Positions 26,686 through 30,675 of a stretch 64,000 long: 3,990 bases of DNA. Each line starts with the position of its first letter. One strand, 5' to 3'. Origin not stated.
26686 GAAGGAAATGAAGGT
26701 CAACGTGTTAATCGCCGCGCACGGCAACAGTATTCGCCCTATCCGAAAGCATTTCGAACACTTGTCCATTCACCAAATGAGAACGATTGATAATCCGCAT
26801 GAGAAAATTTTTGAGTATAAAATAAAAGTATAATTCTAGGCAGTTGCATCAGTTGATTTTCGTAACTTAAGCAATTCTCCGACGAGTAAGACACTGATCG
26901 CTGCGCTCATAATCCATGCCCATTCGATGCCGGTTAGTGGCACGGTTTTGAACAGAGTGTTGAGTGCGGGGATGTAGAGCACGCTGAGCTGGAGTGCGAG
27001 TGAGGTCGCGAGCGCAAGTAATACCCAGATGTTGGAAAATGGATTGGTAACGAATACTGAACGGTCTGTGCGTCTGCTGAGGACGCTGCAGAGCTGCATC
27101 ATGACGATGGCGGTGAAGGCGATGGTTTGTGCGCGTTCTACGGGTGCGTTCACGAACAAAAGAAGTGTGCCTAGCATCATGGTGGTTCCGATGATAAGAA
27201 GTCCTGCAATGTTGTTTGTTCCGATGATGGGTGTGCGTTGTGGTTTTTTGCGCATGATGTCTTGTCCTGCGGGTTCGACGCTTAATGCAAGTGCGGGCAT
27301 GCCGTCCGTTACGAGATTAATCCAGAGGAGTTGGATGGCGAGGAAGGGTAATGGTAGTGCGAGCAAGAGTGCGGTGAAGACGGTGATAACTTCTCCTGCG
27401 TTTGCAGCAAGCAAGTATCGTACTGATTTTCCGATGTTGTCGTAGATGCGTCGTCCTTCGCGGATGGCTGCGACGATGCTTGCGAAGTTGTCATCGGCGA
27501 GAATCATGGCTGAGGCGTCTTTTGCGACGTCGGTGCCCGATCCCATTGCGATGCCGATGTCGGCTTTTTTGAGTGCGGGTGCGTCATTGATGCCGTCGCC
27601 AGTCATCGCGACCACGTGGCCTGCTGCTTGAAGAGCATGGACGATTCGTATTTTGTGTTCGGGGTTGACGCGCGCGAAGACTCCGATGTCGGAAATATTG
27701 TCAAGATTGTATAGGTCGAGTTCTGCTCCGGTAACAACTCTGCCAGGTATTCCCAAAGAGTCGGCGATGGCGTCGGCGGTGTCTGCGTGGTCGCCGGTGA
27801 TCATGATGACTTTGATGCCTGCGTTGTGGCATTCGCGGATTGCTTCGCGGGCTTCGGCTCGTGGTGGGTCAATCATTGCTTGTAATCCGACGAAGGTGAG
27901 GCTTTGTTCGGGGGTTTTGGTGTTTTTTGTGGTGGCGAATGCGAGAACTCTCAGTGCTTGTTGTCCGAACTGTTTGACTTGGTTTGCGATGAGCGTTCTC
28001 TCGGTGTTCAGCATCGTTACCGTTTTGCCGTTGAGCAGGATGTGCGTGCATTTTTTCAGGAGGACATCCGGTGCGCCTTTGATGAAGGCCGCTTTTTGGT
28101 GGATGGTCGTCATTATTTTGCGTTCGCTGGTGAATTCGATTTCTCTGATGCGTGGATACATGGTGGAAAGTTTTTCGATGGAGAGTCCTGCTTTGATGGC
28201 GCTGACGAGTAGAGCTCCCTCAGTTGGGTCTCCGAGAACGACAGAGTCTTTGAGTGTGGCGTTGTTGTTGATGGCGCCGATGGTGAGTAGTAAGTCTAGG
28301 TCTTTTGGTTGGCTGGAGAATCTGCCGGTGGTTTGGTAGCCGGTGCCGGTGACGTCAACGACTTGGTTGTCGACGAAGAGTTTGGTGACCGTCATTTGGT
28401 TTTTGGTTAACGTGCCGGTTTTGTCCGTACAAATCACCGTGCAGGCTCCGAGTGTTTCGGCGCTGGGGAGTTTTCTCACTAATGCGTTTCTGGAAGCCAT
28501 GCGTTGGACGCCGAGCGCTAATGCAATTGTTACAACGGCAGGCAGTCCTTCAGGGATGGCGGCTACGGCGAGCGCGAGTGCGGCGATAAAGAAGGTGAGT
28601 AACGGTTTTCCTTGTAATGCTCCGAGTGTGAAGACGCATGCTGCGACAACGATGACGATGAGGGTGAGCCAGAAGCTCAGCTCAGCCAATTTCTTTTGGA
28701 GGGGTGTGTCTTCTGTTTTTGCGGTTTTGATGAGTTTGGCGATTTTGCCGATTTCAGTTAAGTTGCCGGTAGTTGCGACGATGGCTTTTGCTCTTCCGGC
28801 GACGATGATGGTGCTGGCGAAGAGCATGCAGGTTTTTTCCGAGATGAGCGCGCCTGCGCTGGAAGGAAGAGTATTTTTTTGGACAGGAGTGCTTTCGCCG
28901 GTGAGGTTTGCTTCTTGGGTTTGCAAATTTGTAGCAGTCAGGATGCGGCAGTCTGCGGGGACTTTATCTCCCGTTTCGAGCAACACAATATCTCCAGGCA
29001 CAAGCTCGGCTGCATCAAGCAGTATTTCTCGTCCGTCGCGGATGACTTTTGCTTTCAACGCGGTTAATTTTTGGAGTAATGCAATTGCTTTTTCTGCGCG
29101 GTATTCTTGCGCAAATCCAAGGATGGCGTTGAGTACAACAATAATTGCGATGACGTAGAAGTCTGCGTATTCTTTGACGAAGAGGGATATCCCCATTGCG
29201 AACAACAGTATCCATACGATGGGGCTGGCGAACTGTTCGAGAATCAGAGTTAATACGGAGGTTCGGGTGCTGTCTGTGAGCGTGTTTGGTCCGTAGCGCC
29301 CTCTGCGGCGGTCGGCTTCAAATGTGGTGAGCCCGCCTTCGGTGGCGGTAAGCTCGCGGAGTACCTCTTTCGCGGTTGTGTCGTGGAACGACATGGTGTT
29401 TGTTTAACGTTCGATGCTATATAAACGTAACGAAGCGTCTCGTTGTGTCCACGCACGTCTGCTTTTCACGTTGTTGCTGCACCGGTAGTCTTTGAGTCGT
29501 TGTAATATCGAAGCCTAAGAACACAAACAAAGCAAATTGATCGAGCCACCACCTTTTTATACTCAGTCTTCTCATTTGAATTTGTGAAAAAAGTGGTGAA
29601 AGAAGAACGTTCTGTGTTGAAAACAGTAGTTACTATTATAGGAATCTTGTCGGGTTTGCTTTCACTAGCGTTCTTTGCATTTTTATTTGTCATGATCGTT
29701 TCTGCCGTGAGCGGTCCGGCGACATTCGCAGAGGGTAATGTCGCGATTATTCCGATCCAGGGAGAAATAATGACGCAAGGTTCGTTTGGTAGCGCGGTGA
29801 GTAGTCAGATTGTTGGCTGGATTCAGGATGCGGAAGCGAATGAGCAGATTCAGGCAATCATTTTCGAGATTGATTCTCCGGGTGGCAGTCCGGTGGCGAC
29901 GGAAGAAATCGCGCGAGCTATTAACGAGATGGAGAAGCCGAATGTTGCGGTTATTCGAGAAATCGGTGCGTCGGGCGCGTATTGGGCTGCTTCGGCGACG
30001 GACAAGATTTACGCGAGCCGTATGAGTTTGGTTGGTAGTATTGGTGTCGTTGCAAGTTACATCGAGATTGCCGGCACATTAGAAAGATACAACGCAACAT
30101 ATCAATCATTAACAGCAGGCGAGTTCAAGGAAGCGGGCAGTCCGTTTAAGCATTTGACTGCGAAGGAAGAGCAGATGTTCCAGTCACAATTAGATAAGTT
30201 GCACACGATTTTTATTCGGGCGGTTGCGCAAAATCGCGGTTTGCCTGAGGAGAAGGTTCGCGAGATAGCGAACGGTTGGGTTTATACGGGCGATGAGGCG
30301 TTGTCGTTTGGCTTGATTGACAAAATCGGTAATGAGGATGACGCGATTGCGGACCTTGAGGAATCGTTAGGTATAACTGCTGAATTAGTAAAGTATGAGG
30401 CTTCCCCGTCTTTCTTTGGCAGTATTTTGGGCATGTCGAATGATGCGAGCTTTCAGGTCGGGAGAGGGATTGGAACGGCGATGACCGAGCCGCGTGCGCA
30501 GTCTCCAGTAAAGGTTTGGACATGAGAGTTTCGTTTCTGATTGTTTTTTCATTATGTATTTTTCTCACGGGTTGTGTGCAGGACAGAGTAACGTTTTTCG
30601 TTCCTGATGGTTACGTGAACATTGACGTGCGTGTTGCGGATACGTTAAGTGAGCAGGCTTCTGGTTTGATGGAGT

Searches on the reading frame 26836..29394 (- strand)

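Call 11: search_protein_families(library=ncbifam, proteins=[window:26836-29394:-], max_evalue=0.00001)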
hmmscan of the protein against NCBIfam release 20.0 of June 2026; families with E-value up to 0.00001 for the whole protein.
window:26836-29394:- (852 aa): 23 families
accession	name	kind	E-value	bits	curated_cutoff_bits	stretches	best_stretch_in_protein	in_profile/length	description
TIGR01116.1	ATPase-IIA1_Ca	equivalog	1.4e-221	737.8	703.4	1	51-844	1-796/799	calcium-translocating P-type ATPase, SERCA-type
TIGR01522.1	ATPase-IIA2_Ca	equivalog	2.7e-202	673.9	798.3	1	8-844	9-848/854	calcium-transporting P-type ATPase, PMR1-type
TIGR01517.1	ATPase-IIB_Ca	equivalog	1.4e-141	473.5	507.05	1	18-843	52-877/882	calcium-translocating P-type ATPase, PMCA-type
TIGR01523.1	ATPase-IID_K-Na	equivalog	1.1e-139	466.8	645.05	3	370-746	440-853/997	potassium/sodium efflux P-type ATPase, fungal-type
TIGR01106.1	ATPase-IIC_X-K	subfamily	2.7e-139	465.8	946.1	2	2-549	16-607/997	Na,H/K antiporter P-type ATPase subunit alpha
TIGR01647.1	ATPase-IIIA_H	equivalog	8.1e-131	437.6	615.5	1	21-791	1-740/755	plasma-membrane proton-efflux P-type ATPase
TIGR01524.1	ATPase-IIIB_Mg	equivalog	1.2e-113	380.7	610.75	2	8-338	20-356/867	magnesium-translocating P-type ATPase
TIGR01494.1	ATPase_P-type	subfamily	4.7e-107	358.4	62.3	3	81-344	1-237/478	HAD-IC family P-type ATPase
NF011702.0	PRK15122.1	subfamily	5.8e-98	329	975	1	8-843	36-896/907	magnesium-translocating P-type ATPase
TIGR01657.1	P-ATPase-V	hypoth_equivalog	1.9e-73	247.5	618.25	2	14-549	132-697/1055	ATP13A2 family polyamine export P-type ATPase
TIGR01525.1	ATPase-IB_hvy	subfamily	7.8e-72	242.9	346.25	3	64-340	6-270/560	heavy metal translocating P-type ATPase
TIGR01512.1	ATPase-IB2_Cd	subfamily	4.7e-56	190.5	313.5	3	62-339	4-255/494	cadmium family heavy metal-translocating P-type ATPase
TIGR01511.1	ATPase-IB1_Cu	subfamily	3.3e-50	171.5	397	3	66-344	33-287/542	copper-translocating P-type ATPase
NF008262.1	PRK11033.1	equivalog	6.4e-45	153.8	1005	2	454-666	505-693/731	zinc/cadmium/mercury/lead-transporting ATPase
NF007952.0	PRK10671.1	equivalog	3.9e-40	137.8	1316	2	498-654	642-778/838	copper-exporting P-type ATPase CopA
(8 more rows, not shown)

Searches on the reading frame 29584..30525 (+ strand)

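Call 34: search_protein_families(library=pfam, proteins=[window:29584-30525:+], max_evalue=0.0001)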
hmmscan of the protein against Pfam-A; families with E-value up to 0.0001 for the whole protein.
window:29584-30525:+ (313 aa): 3 families
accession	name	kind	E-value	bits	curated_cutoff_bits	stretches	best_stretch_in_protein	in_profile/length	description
PF01343.23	Peptidase_S49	-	3.4e-42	144.5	24.9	1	114-263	3-152/154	Peptidase family S49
PF25145.1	NfeD1b_N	-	3.2e-09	37.1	40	1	71-158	14-100/189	NfeD1b, N-terminal domain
PF00574.28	CLP_protease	-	1.7e-07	31.7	20.2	0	61-138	18-95/182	Clp protease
